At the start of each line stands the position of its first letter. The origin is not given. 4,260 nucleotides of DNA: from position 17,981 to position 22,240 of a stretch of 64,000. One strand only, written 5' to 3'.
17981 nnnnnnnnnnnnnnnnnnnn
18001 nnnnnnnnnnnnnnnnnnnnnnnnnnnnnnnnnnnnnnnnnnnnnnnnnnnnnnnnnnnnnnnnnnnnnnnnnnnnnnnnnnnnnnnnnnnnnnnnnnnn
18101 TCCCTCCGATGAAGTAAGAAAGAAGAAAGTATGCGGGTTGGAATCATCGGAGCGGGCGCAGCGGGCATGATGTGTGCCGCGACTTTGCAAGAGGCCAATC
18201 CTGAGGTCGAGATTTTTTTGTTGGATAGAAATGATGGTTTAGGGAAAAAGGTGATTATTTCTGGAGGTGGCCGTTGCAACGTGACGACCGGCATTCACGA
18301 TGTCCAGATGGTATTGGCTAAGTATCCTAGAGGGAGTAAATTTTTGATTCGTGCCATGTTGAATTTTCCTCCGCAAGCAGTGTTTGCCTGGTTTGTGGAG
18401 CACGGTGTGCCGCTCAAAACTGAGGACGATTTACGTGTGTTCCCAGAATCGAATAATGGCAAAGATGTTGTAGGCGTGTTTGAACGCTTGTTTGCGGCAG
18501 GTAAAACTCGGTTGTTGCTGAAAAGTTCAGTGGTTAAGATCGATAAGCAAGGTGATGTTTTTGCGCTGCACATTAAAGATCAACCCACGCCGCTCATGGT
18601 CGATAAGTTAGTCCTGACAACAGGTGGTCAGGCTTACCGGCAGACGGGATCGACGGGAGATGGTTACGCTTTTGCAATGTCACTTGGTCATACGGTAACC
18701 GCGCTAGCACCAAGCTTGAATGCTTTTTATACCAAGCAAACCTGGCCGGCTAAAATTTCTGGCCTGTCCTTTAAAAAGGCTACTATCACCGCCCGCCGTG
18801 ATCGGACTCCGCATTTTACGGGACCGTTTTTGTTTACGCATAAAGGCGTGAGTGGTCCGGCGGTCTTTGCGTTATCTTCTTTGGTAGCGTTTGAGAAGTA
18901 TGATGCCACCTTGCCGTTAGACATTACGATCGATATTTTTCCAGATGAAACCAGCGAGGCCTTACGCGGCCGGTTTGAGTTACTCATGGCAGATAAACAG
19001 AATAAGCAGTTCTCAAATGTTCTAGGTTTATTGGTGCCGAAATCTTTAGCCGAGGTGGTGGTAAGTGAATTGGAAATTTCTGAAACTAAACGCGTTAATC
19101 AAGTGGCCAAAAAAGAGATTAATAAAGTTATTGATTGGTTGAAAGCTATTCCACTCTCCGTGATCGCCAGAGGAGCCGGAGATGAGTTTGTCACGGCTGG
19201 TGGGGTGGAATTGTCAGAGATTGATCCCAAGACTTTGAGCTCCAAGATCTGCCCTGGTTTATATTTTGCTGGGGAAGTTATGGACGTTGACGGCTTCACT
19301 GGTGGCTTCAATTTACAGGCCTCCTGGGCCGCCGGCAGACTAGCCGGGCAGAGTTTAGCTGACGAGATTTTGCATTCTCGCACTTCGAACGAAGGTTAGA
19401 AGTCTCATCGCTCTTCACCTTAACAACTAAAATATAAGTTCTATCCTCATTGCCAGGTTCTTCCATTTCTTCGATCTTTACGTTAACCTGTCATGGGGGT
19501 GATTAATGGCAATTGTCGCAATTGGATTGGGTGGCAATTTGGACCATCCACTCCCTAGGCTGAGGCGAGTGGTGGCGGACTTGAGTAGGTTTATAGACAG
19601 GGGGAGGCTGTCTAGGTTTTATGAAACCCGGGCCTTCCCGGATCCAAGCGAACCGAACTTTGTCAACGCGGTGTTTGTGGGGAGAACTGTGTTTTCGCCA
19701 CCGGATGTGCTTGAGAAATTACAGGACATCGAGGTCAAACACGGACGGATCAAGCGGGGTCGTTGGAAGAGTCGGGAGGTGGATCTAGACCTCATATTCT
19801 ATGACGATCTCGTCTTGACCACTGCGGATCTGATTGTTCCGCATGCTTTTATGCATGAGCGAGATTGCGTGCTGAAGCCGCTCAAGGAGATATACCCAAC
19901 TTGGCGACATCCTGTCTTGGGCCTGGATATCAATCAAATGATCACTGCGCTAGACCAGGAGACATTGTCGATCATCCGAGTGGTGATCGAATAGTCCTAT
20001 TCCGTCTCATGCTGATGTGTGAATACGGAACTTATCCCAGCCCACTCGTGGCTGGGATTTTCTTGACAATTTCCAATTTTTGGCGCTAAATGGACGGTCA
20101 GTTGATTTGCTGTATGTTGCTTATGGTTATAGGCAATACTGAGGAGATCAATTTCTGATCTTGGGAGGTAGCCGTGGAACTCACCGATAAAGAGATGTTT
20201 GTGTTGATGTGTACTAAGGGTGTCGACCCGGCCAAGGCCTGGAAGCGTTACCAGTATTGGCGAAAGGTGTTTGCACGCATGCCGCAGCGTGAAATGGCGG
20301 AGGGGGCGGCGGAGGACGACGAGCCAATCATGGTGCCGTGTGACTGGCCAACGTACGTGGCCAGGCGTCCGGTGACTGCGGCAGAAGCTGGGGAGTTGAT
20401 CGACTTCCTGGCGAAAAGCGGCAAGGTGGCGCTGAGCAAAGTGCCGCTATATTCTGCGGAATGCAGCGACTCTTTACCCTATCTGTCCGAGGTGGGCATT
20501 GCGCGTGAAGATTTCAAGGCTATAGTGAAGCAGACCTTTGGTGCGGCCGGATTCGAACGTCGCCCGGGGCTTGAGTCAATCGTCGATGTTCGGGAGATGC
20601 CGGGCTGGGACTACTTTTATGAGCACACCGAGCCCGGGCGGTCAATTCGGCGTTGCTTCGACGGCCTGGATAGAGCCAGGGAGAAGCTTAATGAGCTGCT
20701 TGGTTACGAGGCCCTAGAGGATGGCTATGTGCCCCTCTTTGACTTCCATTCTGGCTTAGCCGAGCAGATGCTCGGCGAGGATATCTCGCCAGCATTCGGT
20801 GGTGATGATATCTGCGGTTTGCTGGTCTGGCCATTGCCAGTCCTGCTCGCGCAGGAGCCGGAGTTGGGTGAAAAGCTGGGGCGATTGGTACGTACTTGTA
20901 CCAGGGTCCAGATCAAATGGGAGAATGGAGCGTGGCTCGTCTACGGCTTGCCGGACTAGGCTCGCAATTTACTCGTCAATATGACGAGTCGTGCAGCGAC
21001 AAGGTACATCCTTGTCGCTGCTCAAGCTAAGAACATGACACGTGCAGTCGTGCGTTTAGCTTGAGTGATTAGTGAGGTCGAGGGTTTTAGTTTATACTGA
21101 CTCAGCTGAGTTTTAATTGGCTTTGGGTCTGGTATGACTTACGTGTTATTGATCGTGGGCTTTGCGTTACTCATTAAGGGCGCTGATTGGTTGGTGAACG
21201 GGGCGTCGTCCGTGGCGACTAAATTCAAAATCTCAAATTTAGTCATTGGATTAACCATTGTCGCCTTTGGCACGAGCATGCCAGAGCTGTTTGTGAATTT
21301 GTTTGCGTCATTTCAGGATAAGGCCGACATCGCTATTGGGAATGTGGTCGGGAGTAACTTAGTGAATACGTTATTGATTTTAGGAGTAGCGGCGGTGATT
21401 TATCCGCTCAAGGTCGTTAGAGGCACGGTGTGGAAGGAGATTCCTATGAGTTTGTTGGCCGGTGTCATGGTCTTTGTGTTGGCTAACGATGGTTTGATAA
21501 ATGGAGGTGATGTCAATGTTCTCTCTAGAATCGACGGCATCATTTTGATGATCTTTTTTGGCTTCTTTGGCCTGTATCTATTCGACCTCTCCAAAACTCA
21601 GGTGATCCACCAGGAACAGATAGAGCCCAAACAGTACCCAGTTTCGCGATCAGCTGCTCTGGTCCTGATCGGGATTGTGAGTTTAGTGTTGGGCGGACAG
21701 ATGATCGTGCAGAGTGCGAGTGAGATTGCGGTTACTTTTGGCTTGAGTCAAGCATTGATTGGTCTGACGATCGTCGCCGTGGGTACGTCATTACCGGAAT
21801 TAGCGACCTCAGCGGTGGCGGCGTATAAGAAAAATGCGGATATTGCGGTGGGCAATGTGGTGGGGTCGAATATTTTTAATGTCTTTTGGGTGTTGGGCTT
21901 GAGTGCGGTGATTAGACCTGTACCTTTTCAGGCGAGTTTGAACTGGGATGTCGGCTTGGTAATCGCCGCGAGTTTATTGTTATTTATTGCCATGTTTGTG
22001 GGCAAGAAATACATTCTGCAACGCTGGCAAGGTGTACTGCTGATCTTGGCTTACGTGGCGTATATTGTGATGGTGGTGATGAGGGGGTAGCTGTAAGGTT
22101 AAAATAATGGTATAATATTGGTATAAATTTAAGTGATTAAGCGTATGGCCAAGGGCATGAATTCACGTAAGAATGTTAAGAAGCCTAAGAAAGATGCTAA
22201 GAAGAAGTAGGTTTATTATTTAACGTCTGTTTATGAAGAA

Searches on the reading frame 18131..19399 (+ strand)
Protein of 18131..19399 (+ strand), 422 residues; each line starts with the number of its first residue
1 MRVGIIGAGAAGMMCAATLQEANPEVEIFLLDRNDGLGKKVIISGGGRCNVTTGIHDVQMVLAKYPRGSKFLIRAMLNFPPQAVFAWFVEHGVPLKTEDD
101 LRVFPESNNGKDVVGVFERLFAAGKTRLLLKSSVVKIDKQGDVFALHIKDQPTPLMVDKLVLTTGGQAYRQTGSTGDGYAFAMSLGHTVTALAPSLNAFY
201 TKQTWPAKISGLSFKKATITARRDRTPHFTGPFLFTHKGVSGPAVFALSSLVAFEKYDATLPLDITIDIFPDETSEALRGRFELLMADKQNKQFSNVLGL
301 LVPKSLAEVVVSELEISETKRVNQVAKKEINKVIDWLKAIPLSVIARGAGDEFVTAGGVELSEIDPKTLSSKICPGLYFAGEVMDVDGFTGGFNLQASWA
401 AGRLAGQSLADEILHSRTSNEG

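Call 27: search_protein_families(library=pfam, proteins=[window:18131-19399:+], max_evalue=0.0001)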
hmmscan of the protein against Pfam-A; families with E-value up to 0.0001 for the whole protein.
window:18131-19399:+ (422 aa): 6 families
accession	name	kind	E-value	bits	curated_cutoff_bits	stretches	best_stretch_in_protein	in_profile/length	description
PF03486.20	HI0933_like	-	4.6e-73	246.1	50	1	3-407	3-243/244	HI0933-like protein Rossmann domain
PF22780.1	HI0933_like_1st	-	4.5e-26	92.1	27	1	194-344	2-154/165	HI0933-like protein barrel and H2TH domain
PF07992.20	Pyr_redox_2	-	3e-07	30.6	26.1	1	2-171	2-114/291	Pyridine nucleotide-disulphide oxidoreductase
PF13454.12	NAD_binding_9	-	3e-06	27.7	21.8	1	5-166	2-154/155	FAD-NAD(P)-binding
PF00890.30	FAD_binding_2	-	3.2e-06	27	20.4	0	5-97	4-103/414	FAD binding domain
PF13450.12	NAD_binding_8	-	2.8e-05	24.7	21.9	1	5-38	1-32/68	NAD(P)-binding Rossmann-like domain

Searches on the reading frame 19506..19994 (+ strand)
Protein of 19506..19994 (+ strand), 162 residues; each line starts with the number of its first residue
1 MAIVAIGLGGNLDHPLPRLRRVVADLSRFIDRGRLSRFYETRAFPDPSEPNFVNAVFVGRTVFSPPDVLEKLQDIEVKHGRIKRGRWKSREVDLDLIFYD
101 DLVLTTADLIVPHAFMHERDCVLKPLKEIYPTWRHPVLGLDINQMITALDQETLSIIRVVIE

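Call 27: search_protein_families(library=pfam, proteins=[window:19506-19994:+], max_evalue=0.0001)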
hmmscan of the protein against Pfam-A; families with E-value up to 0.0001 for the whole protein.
window:19506-19994:+ (162 aa): 1 family
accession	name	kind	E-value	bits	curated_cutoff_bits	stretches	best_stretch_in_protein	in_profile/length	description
PF01288.25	HPPK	-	3.8e-28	98.6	25.7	1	6-131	2-116/116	7,8-dihydro-6-hydroxymethylpterin-pyrophosphokinase (HPPK)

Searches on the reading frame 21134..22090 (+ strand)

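Call 27: search_protein_families(library=pfam, proteins=[window:21134-22090:+], max_evalue=0.0001)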
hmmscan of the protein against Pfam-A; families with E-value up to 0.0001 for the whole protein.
window:21134-22090:+ (318 aa): 1 family
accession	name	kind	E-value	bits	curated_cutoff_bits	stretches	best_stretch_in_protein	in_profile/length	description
PF01699.29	Na_Ca_ex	-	3.2e-64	215.9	24.9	2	173-315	2-150/151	Sodium/calcium exchanger protein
